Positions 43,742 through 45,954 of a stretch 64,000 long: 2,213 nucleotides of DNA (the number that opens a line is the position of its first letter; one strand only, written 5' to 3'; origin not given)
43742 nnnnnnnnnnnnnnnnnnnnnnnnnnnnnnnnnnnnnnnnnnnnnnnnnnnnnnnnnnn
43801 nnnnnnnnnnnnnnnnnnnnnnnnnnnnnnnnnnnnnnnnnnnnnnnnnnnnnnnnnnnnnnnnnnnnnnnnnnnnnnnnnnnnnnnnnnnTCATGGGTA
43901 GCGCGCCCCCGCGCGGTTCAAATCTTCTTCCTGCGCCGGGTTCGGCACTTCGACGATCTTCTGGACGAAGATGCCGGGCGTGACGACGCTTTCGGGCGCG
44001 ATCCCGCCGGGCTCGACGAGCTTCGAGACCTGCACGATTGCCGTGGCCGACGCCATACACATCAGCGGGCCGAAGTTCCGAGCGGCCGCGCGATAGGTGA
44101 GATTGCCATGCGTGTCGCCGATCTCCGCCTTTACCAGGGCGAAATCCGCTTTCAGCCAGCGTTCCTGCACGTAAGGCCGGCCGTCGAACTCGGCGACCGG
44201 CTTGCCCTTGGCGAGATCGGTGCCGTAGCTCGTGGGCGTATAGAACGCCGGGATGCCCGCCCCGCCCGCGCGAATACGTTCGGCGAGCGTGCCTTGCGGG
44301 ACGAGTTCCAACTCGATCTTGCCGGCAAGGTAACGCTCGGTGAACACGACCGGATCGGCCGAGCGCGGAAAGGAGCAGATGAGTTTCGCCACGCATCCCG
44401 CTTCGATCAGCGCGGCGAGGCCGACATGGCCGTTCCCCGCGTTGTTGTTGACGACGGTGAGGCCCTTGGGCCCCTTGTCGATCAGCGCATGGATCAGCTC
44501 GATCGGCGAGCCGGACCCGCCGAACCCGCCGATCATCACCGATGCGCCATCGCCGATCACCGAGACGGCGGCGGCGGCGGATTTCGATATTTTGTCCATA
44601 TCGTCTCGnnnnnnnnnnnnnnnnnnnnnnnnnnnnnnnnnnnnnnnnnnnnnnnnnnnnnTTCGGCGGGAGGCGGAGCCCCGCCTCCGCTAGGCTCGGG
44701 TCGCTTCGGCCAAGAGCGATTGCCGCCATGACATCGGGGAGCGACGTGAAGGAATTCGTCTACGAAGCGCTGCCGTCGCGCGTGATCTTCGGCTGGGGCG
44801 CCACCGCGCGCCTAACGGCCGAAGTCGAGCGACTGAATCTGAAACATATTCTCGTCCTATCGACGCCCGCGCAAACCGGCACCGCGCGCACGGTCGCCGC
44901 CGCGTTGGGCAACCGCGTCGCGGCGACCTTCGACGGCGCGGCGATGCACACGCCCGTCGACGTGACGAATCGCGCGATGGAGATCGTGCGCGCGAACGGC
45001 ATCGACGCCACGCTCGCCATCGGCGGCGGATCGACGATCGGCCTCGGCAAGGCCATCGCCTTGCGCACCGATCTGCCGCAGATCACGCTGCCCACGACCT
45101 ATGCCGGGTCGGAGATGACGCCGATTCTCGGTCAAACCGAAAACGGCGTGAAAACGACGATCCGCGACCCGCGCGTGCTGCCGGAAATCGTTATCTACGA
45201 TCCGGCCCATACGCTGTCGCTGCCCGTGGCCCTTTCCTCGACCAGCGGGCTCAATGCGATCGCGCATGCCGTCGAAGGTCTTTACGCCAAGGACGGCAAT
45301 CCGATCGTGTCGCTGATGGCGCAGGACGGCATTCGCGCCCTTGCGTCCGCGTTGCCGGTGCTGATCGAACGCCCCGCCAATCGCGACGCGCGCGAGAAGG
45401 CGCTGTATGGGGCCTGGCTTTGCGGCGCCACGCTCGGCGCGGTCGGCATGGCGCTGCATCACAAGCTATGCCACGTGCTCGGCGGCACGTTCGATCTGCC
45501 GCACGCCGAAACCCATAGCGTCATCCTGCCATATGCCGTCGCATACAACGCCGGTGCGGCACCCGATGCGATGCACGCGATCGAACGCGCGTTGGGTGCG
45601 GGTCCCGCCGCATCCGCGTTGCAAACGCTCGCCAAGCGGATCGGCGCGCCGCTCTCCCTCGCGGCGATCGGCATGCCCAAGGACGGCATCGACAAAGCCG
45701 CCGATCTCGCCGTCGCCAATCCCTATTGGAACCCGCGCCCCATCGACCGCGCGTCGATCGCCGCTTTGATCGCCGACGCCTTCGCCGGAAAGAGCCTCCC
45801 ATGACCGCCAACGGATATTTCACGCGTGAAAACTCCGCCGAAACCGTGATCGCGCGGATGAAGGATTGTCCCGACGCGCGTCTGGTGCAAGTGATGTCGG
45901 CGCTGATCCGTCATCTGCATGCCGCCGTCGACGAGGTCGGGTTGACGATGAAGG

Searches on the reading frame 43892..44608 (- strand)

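Call 77: search_protein_families(library=pfam, proteins=[window:43892-44608:-], max_evalue=0.0001)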
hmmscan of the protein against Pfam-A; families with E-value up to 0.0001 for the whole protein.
window:43892-44608:- (238 aa): 1 family
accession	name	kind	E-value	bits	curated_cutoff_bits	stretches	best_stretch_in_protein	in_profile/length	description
PF01144.29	CoA_trans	-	1.4e-65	221.2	23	1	10-220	3-216/217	Coenzyme A transferase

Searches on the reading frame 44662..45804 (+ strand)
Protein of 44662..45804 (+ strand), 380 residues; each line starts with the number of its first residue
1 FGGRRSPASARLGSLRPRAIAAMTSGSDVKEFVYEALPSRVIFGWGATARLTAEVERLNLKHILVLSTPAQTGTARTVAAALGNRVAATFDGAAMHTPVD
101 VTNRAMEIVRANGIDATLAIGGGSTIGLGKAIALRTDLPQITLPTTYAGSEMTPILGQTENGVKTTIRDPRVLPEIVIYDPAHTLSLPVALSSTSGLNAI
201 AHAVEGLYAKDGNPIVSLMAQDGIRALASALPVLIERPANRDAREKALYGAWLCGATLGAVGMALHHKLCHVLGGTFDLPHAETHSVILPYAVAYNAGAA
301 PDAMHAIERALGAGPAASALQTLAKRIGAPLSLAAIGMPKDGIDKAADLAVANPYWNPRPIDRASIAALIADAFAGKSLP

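Call 77: search_protein_families(library=pfam, proteins=[window:44662-45804:+], max_evalue=0.0001)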
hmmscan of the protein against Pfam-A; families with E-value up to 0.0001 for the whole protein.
window:44662-45804:+ (380 aa): 3 families
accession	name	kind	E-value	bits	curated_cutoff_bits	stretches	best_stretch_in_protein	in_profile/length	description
PF25137.1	ADH_Fe_C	-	6.7e-42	143.8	27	1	194-373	3-193/194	Fe-containing alcohol dehydrogenase family, C-terminal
PF00465.25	Fe-ADH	-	2.3e-30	105.8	31.3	1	38-181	1-168/168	Iron-containing alcohol dehydrogenase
PF13685.12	Fe-ADH_2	-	1.4e-07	32.1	28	1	44-180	3-141/149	Iron-containing alcohol dehydrogenase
